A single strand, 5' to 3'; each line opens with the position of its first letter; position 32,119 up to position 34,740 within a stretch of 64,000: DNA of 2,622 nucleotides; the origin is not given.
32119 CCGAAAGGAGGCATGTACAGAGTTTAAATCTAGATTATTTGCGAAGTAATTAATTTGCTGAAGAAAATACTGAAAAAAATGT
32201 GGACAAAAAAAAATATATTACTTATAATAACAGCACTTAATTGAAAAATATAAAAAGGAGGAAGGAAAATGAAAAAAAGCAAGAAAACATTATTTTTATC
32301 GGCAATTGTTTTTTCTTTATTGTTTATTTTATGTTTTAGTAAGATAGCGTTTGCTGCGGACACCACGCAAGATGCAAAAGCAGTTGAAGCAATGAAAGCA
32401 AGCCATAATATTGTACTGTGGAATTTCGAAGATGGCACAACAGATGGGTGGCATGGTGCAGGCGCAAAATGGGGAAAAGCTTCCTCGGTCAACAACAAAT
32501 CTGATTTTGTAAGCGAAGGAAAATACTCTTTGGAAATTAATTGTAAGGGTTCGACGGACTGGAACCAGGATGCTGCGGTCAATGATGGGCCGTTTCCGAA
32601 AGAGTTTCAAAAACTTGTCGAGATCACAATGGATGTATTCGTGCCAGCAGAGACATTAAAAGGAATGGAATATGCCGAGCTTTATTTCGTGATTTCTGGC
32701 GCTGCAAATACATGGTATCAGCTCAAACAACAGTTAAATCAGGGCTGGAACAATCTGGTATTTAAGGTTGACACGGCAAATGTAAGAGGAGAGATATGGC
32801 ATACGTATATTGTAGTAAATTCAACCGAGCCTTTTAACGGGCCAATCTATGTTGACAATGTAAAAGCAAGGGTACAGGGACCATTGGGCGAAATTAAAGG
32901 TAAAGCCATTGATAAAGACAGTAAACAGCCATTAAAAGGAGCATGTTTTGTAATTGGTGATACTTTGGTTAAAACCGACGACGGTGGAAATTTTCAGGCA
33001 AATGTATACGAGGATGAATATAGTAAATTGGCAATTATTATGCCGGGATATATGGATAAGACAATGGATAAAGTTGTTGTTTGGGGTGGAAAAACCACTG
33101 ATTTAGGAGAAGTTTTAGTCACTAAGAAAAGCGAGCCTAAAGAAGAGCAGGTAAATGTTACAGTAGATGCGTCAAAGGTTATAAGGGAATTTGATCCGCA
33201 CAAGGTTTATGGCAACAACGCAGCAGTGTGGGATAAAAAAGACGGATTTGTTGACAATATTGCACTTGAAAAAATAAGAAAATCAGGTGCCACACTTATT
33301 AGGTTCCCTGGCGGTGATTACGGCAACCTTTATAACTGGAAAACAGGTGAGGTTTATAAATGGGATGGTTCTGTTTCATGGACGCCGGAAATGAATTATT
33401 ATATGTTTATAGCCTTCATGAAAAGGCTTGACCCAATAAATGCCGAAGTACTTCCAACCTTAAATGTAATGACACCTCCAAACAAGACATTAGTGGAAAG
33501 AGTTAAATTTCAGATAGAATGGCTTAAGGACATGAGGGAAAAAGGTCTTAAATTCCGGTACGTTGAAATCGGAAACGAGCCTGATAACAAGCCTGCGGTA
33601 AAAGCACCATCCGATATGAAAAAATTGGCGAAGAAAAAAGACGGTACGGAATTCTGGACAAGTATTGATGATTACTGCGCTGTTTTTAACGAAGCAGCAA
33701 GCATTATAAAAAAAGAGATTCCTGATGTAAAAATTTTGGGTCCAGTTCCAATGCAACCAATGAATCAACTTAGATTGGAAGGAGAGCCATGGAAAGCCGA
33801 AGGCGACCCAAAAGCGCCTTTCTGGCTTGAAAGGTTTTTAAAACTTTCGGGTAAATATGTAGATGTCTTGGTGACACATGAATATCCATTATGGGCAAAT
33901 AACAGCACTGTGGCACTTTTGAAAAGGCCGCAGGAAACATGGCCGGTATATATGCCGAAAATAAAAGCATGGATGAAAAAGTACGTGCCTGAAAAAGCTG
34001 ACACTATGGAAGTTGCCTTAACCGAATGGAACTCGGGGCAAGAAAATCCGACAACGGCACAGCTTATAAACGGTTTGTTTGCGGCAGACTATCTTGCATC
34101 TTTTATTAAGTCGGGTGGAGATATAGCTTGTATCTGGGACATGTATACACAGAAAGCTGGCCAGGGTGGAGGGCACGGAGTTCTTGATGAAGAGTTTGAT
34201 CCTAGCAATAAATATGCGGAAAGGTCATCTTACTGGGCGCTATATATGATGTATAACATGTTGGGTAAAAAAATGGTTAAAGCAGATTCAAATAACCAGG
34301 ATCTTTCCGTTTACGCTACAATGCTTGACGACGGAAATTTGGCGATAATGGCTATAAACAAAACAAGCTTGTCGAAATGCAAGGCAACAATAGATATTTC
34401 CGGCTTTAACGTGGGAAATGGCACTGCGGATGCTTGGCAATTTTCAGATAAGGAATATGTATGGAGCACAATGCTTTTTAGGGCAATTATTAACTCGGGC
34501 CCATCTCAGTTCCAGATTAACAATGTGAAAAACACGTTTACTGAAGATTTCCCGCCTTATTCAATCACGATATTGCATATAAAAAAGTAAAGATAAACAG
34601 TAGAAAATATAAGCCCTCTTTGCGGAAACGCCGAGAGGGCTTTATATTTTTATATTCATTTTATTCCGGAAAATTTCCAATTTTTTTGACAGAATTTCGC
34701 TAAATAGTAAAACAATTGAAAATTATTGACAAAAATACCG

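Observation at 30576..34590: ECF sigma plus membrane sensor with CBM-like ectodomain, upstream of a CBM-bearing glycoside hydrolase: a putative polysaccharide-sensing switch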

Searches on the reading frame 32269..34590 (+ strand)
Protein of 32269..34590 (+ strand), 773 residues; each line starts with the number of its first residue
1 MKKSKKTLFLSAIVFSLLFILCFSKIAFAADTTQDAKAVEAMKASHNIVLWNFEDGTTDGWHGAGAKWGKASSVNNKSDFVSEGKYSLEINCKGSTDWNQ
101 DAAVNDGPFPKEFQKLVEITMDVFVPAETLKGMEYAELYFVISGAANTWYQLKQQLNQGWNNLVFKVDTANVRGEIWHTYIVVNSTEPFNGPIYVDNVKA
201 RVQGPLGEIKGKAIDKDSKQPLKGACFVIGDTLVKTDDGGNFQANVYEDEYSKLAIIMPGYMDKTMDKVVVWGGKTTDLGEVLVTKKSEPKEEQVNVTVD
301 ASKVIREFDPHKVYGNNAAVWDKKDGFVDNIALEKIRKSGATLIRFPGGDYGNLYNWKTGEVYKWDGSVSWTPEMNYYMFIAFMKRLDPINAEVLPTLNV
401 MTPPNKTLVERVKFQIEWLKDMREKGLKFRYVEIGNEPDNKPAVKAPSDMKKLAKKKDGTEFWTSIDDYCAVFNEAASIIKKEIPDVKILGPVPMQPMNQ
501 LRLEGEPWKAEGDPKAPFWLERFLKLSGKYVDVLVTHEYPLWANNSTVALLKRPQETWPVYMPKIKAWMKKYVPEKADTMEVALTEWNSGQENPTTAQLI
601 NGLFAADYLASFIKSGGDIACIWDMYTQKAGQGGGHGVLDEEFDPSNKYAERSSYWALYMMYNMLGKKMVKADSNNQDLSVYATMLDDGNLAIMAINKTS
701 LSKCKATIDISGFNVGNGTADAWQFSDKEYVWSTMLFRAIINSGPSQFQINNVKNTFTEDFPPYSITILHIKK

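Call 3: search_protein_families(library=pfam, proteins=[window:32269-34590:+], max_evalue=0.1)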
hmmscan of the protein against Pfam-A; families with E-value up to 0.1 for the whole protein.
window:32269-34590:+ (773 aa): 3 families
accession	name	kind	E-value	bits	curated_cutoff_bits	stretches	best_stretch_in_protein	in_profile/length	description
PF02018.23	CBM_4_9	-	0.0011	19.8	25.9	1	52-99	8-49/136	Carbohydrate binding domain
PF13715.12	CarbopepD_reg_2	-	0.0084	16.6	32.2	1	209-279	1-72/88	CarboxypepD_reg-like domain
PF03424.20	CBM_17_28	-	0.043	14.2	25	0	49-157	2-111/176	Carbohydrate binding domain (family 17/28)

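Call 9: search_solved_structures(query=window:32269-34590:+, max_evalue=1, show_alignments=1)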
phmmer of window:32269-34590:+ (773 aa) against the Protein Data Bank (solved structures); distinct sequences matched with E-value up to 1: 2.
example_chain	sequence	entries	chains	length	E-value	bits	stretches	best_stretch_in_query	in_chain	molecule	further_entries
2y2w_A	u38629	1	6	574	0.23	12.7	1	325-360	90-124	ARABINOFURANOSIDASE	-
2c7f_A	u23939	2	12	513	0.26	12.5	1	323-402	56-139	ALPHA-L-ARABINOFURANOSIDASE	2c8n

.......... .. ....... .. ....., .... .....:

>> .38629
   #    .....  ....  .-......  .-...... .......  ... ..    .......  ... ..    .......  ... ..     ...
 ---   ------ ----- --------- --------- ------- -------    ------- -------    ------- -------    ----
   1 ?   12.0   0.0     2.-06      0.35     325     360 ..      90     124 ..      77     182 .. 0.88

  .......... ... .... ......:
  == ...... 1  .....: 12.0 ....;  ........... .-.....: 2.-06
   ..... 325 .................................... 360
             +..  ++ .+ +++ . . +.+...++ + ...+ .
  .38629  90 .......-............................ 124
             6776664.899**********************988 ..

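Call 12: search_protein_families(library=ncbifam, proteins=[window:32269-34590:+], max_evalue=0.1)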
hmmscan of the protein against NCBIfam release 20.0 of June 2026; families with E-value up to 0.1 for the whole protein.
window:32269-34590:+ (773 aa): 0 families

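Call 26: find_homologous_proteins(query=window:32269-34590:+, max_evalue=0.001)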
Query window:32269-34590:+ (773 aa): 23 proteins with E <= 0.001 among 7610 candidates.
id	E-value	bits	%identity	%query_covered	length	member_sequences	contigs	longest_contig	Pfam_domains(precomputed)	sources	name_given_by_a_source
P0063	0.0e+0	1799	100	100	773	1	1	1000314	-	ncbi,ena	-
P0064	0.0e+0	1448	79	100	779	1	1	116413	-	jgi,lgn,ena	-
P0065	9.8e-277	938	54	99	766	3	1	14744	PF13620.13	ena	-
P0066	8.7e-276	935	54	99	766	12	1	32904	PF13620.13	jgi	-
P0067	7.1e-269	912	53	99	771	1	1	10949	PF13715.13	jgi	-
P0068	5.5e-265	899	52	99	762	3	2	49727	PF13715.13,PF13620.13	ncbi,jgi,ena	jgi:hypothetical protein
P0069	6.1e-261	886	51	98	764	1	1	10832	PF13715.13,PF13620.13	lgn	-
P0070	2.0e-260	884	52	100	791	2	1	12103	PF13715.13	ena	-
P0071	3.8e-257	873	51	99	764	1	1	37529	PF13715.13,PF13620.13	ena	-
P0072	7.0e-257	873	50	98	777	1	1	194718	PF13715.13,PF13620.13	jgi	jgi:hypothetical protein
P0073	3.1e-256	870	51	99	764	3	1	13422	PF13715.13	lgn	-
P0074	1.1e-253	862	51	99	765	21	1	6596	PF13715.13,PF02018.24,PF13620.13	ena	-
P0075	8.9e-253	859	52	98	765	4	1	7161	PF13620.13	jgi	jgi:alpha-L-arabinofuranosidase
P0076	1.2e-252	859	50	99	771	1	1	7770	PF13620.13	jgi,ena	-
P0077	3.8e-251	854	50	100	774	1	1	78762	PF13620.13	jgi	jgi:hypothetical protein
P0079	1.6e-249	848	50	99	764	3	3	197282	PF13715.13,PF13620.13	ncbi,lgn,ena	-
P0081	2.0e-244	831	51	98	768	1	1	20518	PF13715.13,PF13620.13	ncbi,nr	ncbi:MAG: carboxypeptidase regulatory-like domain-containing protein [Spirochaetia bacterium]|nr:car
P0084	4.1e-83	298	35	64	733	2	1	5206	PF06452.17,PF13620.13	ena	-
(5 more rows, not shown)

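Call 31: search_solved_structures(query=A2, max_evalue=1, show_alignments=2)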
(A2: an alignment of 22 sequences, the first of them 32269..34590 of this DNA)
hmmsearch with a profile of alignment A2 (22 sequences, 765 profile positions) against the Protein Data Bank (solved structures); distinct sequences matched with E-value up to 1: 19.
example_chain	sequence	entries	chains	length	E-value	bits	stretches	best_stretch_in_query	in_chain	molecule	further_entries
3fw6_A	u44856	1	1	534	9.1e-08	34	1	521-721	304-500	Cellulase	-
3ii1_A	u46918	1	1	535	9.1e-08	33.9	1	521-721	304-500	Cellulase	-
5aq0_A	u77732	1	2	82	0.00039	21.9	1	194-262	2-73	CARBOXYPEPTIDASE D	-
3s2c_A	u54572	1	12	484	0.0017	19.9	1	281-344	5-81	Alpha-N-arabinofuranosidase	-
3ug3_A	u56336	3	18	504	0.0025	19.3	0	304-344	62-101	Alpha-L-arabinofuranosidase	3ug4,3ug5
4atw_A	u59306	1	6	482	0.0025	19.3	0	305-344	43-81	ALPHA-L-ARABINOFURANOSIDASE DOMAIN PROTEIN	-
2y2w_A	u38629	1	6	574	0.0083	17.5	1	308-349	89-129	ARABINOFURANOSIDASE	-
2vrk_A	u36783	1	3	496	0.011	17.1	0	314-345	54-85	ALPHA-L-ARABINOFURANOSIDASE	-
9j6z_A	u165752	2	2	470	0.011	17.1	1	194-262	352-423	Carboxypeptidase D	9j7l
2vrq_A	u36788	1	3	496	0.012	17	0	314-345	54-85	ALPHA-L-ARABINOFURANOSIDASE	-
2c7f_A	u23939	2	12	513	0.027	15.9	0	507-584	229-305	ALPHA-L-ARABINOFURANOSIDASE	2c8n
3g3l_A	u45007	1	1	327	0.047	15.1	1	194-260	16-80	Putative uncharacterized membrane-associated protein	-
1px8_A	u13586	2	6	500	0.089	14.1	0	450-613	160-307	Beta-xylosidase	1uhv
6zta_A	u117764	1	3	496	0.11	13.8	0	314-345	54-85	Alpha-L-arabinofuranosidase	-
6zt6_A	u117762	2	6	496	0.12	13.8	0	314-345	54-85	Alpha-L-arabinofuranosidase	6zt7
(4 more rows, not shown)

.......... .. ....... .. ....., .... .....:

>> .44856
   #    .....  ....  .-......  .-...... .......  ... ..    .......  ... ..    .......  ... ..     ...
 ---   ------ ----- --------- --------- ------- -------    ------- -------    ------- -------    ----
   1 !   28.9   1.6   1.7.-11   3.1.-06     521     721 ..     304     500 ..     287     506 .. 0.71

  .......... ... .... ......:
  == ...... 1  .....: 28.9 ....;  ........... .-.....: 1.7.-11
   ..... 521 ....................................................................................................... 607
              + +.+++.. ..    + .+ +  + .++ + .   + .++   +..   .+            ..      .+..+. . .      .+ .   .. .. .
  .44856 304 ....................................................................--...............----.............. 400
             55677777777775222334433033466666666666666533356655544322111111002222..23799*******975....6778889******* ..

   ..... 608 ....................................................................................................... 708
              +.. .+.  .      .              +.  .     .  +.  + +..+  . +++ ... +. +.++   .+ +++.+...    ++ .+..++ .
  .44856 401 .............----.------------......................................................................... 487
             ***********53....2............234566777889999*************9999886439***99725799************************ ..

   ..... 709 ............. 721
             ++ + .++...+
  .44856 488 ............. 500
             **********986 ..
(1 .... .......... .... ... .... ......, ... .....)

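Call 47: predict_structure(alignment_id=A2)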
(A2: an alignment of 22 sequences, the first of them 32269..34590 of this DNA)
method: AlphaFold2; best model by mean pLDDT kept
length: 773 residues; sequences in the alignment: 22
mean_pLDDT: 84.5   pTM: 0.80
mean pLDDT of the five models: 84.5, 82.9, 80.7, 79.0, 77.7
residues with pLDDT >= 90: 408; 70-90: 255; 50-70: 71; < 50: 39
segments of 3 or more residues with pLDDT < 50: 1-3, 21-33, 496-511, 630-634
pLDDT, mean of each block of 10 residues (from residue 1): 50 55 37 70 90 88 83 93 92 84 89 90 95 85 79 89 87 87 86 95 94 97 95 94 95 92 92 94 94 96 95 91 83 92 87 88 79 85 91 93 88 96 96 75 69 63 78 94 97 55 37 59 92 81 63 80 90 94 80 71 93 95 73 61 79 93 97 94 95 95 94 82 95 83 94 85 96 88
secondary structure, 60 per line:
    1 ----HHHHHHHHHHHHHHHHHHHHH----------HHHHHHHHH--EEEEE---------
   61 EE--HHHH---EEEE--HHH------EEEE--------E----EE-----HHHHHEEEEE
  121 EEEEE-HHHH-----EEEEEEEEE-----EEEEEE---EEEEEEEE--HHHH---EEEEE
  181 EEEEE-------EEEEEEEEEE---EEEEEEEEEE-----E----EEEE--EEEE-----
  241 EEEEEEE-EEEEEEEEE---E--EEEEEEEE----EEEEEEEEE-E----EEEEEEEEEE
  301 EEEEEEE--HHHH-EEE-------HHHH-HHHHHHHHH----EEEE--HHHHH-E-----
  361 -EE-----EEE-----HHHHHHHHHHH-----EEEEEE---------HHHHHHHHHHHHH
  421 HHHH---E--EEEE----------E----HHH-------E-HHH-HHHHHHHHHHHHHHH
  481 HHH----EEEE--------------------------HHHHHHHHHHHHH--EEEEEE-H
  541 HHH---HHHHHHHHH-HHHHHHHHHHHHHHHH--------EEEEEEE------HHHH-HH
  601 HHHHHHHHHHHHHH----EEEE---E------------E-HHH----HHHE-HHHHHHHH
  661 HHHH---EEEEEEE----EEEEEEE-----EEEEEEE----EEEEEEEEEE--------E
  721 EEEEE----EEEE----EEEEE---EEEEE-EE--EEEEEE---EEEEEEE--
elements in order (helices of 4 or more, strands of 3 or more residues): H5-25 H36-44 E47-51 H65-68 E72-75 E87-90 H111-115 E116-125 H127-130 E136-144 E150-155 E159-166 H169-172 E176-185 E193-202 E206-215 E226-229 E232-235 E241-247 E249-257 E264-271 E276-284 E291-307 H310-313 E315-317 H325-328 H330-338 E343-346 H349-353 E369-371 H377-387 E393-398 H408-424 E431-434 H466-483 E488-491 H518-530 E533-538 H540-543 H547-555 H557-572 E581-587 H594-597 H599-614 E619-622 H653-664 E668-674 E679-685 E691-697 E702-711 E720-725 E730-733 E738-742 E746-750 E756-761 E765-771

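Call 60: search_protein_families(library=pfam, alignment_id=A2, max_evalue=0.01)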
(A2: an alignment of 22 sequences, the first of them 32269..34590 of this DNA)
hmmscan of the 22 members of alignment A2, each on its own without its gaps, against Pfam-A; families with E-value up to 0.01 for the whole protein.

A. member 1, window:32269-34590:+ (773 aa): 2 families
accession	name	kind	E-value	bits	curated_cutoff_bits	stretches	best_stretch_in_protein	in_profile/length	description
PF02018.23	CBM_4_9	-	0.0011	19.8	25.9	1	52-99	8-49/136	Carbohydrate binding domain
PF13715.12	CarbopepD_reg_2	-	0.0084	16.6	32.2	0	209-279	1-72/88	CarboxypepD_reg-like domain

B. families by the number of members that match (of 22 scanned): 12 families
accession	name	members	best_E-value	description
PF13620.12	CarboxypepD_reg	19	1.7e-13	Carboxypeptidase regulatory-like domain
PF13715.12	CarbopepD_reg_2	18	1.5e-11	CarboxypepD_reg-like domain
PF02018.23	CBM_4_9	9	1.5e-05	Carbohydrate binding domain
PF09212.16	CBM27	4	0.0032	Carbohydrate binding module 27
PF17189.10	Glyco_hydro_30C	3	0.00011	Glycosyl hydrolase family 30 beta sandwich domain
PF23591.1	CILP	3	0.00054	Cartilage intermediate layer protein 1-like domain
PF07745.19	Glyco_hydro_53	3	0.00069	Glycosyl hydrolase family 53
PF03424.20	CBM_17_28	3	0.0026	Carbohydrate binding domain (family 17/28)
PF08308.17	PEGA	2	8.4e-05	PEGA domain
PF15976.11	CooC_C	2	0.0026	CS1-pili formation C-terminal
PF06452.16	CBM9_1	1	1.5e-15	Carbohydrate family 9 binding domain-like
PF00801.26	PKD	1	0.008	PKD domain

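Call 94: find_encoding_contigs(protein=P0084, flank=5000, max_places=2)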
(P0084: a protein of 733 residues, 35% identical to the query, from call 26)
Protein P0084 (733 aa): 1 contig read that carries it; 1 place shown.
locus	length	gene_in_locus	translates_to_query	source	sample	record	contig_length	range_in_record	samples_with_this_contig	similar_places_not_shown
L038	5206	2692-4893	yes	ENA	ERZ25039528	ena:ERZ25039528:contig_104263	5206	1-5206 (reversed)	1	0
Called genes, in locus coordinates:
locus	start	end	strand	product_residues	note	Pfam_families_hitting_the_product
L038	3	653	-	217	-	?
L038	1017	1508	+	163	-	PF00160:Pro_isomerase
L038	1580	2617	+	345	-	PF00356:LacI, PF00532:Peripla_BP_1, PF13377:Peripla_BP_3, PF13407:Peripla_BP_4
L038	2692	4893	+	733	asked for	PF06452:CBM9_1, PF13620:CarboxypepD_reg (weak)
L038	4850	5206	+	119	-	?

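Call 95: find_encoding_contigs(protein=P0079, flank=4000, max_places=1)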
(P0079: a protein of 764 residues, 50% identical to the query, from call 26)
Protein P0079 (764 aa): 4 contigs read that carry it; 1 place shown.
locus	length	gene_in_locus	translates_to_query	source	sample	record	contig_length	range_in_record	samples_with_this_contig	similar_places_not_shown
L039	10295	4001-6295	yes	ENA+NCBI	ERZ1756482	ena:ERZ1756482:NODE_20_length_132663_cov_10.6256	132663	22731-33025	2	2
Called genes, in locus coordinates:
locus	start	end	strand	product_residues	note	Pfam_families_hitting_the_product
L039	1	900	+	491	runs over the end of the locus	PF13185:GAF_2, PF00990:GGDEF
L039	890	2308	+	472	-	PF13185:GAF_2 (faint), PF00990:GGDEF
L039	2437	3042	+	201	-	PF04542:Sigma70_r2, PF08281:Sigma70_r4_2, PF04545:Sigma70_r4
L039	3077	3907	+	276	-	-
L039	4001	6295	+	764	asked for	PF13620:CarboxypepD_reg, PF13715:CarbopepD_reg_2 (weak)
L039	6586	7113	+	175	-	PF01862:PvlArgDC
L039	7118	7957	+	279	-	PF17284:Spermine_synt_N, PF01564:Spermine_synth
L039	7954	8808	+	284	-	PF00491:Arginase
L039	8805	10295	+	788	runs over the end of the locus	PF09586:YfhO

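Call 96: find_encoding_contigs(protein=P0081, flank=4000, max_places=1)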
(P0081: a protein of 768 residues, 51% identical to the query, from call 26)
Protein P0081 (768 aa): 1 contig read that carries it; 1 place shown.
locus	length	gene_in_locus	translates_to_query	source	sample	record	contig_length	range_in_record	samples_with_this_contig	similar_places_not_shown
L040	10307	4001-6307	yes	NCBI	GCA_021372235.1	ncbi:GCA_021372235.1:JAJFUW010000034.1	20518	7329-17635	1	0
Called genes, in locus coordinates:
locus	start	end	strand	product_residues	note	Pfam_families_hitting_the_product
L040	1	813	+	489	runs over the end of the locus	PF01590:GAF (weak), PF13185:GAF_2, PF00990:GGDEF, PF22335:Cas10-Cmr2_palm2 (weak)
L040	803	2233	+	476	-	PF13185:GAF_2 (weak), PF00990:GGDEF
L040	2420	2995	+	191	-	PF04542:Sigma70_r2, PF08281:Sigma70_r4_2, PF04545:Sigma70_r4 (weak)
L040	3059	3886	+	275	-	-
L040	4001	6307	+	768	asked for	PF13620:CarboxypepD_reg, PF13715:CarbopepD_reg_2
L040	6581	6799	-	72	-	-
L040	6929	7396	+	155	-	PF01862:PvlArgDC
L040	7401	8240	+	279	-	PF17284:Spermine_synt_N, PF01564:Spermine_synth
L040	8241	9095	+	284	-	PF00491:Arginase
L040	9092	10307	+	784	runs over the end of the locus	PF09586:YfhO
